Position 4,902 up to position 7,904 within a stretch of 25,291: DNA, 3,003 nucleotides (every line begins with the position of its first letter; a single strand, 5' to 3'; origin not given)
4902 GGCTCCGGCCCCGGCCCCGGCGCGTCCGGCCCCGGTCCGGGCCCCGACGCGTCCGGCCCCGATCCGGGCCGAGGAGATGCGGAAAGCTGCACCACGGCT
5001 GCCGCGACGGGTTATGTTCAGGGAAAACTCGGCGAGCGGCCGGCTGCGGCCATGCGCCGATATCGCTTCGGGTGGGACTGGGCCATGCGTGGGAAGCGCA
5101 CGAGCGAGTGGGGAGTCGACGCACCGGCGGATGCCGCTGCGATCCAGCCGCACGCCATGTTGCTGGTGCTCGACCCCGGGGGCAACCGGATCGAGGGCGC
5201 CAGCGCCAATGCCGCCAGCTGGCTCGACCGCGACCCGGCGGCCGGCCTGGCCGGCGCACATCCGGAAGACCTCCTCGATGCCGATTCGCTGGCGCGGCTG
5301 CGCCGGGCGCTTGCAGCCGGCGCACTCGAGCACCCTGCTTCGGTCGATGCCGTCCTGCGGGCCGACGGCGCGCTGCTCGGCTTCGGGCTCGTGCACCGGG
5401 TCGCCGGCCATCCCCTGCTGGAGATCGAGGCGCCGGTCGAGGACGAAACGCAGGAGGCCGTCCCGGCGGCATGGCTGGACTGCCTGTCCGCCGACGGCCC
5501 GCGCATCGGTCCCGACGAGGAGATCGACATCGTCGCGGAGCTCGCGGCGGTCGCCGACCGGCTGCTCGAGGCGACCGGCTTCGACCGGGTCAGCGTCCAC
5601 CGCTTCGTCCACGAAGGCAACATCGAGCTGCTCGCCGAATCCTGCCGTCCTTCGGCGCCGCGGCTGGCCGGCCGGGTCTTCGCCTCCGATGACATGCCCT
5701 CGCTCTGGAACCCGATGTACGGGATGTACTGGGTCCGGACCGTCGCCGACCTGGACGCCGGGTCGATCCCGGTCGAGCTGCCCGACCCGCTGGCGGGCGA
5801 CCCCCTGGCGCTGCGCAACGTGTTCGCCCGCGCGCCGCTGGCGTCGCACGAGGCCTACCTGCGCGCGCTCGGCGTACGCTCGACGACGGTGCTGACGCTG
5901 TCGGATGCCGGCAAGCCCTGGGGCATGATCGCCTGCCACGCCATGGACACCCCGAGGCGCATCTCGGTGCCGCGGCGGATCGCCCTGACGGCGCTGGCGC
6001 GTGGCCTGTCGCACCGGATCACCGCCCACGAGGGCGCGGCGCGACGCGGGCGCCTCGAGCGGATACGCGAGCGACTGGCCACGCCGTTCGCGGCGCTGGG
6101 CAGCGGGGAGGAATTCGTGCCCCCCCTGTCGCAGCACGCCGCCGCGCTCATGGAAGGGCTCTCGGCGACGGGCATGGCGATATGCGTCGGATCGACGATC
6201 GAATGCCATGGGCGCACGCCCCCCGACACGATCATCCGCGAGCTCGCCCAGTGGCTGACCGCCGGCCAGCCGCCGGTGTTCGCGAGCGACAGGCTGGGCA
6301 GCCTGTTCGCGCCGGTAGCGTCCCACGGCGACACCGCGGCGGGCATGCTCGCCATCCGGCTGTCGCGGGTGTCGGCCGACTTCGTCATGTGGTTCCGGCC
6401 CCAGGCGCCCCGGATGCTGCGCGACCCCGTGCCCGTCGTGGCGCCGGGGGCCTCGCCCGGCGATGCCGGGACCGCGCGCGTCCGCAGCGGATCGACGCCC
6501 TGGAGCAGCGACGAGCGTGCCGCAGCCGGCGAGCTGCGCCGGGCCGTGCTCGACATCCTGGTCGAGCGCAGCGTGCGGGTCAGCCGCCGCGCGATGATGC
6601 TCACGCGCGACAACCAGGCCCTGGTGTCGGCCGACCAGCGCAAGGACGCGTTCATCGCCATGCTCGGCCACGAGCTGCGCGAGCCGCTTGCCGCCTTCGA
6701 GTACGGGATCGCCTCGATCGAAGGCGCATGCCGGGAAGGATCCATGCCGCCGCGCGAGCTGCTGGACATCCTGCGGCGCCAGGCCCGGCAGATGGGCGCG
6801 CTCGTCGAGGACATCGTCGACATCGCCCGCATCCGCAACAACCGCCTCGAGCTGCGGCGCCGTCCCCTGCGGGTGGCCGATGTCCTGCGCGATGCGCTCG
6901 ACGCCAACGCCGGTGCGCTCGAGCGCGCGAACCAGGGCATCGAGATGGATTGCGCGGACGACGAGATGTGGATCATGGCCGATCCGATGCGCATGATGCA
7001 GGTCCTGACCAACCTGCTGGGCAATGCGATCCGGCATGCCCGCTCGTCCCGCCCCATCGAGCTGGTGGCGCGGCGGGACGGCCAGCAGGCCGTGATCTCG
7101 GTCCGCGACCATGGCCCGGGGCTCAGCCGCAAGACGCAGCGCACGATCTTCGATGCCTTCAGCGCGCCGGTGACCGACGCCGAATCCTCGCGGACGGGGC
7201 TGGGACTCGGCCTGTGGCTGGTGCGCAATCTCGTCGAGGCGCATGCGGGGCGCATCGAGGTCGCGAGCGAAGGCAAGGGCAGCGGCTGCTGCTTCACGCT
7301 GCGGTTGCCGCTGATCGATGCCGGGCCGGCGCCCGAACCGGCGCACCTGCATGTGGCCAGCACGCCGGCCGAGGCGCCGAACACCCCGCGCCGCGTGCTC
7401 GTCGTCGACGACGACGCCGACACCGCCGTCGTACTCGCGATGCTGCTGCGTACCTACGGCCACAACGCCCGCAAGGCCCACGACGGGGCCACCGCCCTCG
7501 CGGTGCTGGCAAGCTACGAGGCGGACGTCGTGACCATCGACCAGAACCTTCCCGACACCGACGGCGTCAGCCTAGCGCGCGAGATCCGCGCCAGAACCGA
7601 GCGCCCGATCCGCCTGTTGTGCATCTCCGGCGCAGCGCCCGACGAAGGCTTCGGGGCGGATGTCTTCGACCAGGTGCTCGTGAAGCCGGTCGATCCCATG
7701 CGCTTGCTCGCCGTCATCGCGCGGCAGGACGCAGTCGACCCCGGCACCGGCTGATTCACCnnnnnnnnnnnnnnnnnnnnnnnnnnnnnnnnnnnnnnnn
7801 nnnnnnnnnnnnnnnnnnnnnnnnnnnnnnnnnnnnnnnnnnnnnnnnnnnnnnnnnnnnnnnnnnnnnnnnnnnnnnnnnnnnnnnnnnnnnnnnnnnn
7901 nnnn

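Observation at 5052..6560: Bacteriophytochrome that has dismantled its photochemistry, including a natural Y176H equivalent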

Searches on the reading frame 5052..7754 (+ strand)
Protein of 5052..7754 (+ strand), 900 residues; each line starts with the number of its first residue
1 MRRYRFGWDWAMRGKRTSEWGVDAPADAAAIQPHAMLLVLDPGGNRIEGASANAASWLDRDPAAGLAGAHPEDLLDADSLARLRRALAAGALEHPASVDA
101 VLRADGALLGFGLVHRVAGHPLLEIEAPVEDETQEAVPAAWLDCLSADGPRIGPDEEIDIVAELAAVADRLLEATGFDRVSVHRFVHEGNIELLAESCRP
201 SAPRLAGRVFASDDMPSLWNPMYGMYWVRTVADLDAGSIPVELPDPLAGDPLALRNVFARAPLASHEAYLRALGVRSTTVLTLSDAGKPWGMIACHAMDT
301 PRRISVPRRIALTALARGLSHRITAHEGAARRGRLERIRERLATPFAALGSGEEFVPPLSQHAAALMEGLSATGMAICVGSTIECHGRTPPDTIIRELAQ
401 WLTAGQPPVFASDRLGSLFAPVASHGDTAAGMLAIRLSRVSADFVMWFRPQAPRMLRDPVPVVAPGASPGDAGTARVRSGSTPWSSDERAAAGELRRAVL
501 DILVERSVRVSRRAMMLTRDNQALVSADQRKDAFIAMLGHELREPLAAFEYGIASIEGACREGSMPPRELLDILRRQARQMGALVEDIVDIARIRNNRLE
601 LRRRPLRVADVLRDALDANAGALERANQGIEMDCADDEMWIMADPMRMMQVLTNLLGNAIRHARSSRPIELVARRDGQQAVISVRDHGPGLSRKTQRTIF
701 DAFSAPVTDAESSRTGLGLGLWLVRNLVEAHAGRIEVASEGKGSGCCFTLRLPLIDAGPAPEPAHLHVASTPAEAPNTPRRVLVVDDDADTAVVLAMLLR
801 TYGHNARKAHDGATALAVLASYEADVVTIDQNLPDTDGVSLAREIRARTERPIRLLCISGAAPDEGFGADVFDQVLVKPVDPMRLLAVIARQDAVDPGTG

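Call 5: search_protein_families(library=pfam, proteins=[window:5052-7754:+], max_evalue=0.1)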
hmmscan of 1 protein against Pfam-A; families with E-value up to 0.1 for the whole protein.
window:5052-7754:+ (900 aa): 7 families
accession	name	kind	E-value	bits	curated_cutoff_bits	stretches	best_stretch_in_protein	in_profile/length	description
PF00360.26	PHY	-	6.6e-25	88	27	2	348-454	11-118/183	Phytochrome region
PF02518.31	HATPase_c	-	1.3e-23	83.9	26.4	1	644-754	2-109/111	Histidine kinase-, DNA gyrase B-, and HSP90-like ATPase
PF00072.30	Response_reg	-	4.1e-14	53.1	30.2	1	782-889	1-110/111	Response regulator receiver domain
PF08446.17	PAS_2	-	1.6e-10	42.1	21.4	1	29-127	10-106/107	PAS fold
PF00512.31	HisKA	-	1.2e-09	38.5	26.9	1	531-596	2-65/66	His Kinase A (phospho-acceptor) domain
PF13581.12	HATPase_c_2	-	9.9e-08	32.5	27.4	1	654-736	38-113/127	Histidine kinase-like ATPase domain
PF01590.32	GAF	-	1e-05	26.5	22.4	1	162-303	4-112/133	GAF domain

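Call 6: search_protein_families(library=ncbifam, proteins=[window:5052-7754:+], max_evalue=0.1)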
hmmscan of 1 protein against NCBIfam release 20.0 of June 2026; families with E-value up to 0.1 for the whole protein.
window:5052-7754:+ (900 aa): 151 families (the best 25 are shown)
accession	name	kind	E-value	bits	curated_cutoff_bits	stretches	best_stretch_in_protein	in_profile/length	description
TIGR02956.1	TMAO_torS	equivalog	3.9e-48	164.3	676.5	1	526-891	459-818/967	TMAO reductase system sensor histidine kinase/response regulator TorS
NF041832.1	near_NosP_CTERM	subfamily_domain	4.5e-42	144.5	400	1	527-890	3-367/370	NahK/ErcS family hybrid sensor histidine kinase/response regulator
NF006800.0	PRK09303.1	equivalog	2.4e-40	138.7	342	1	505-755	125-378/383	histidine kinase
NF038297.2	hybrid_HK_HrmK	equivalog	8e-40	137.1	725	1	510-850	214-561/607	hybrid histidine kinase/response regulator HrmK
NF008302.0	PRK11091.1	equivalog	8.5e-39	133.3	838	1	519-891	271-641/779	aerobic respiration two-component sensor histidine kinase ArcB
NF041947.1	LuxQ_Vibrio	equivalog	1.9e-38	132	1200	1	522-883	464-829/843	quorum-sensing autoinducer 2 sensor kinase/phosphatase LuxQ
NF041880.1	EPS_EpsF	equivalog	7.9e-37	126.9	900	2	522-753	265-492/492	response regulator EpsF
TIGR02966.1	phoR_proteo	equivalog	1.7e-36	125.9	334.2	1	511-751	94-332/333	phosphate regulon sensor histidine kinase PhoR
NF046044.1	PnpS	equivalog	1.2e-35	123.3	400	1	511-753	150-390/390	two-component system histidine kinase PnpS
NF011874.0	PRK15347.1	equivalog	3.5e-35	121.3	852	2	509-762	376-621/921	two component system sensor kinase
NF008099.0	PRK10841.1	equivalog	3.9e-35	120.9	920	2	502-757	442-693/949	two-component system sensor histidine kinase RcsC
NF008543.0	PRK11466.1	equivalog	7.8e-35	120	982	1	526-890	439-795/914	TMAO reductase system sensor histidine kinase/response regulator TorS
NF041576.1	bacphytchrmBphP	equivalog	2.8e-33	115.1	1040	1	30-449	23-445/622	bacteriophytochrome BphP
NF052574.1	HisKinEspCMyxo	equivalog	1.1e-32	113.1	1200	1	535-890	421-780/785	serine histidine kinase EspC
NF033092.0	HK_WalK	equivalog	1.8e-32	112.7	725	1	527-750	368-592/594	cell wall metabolism sensor histidine kinase WalK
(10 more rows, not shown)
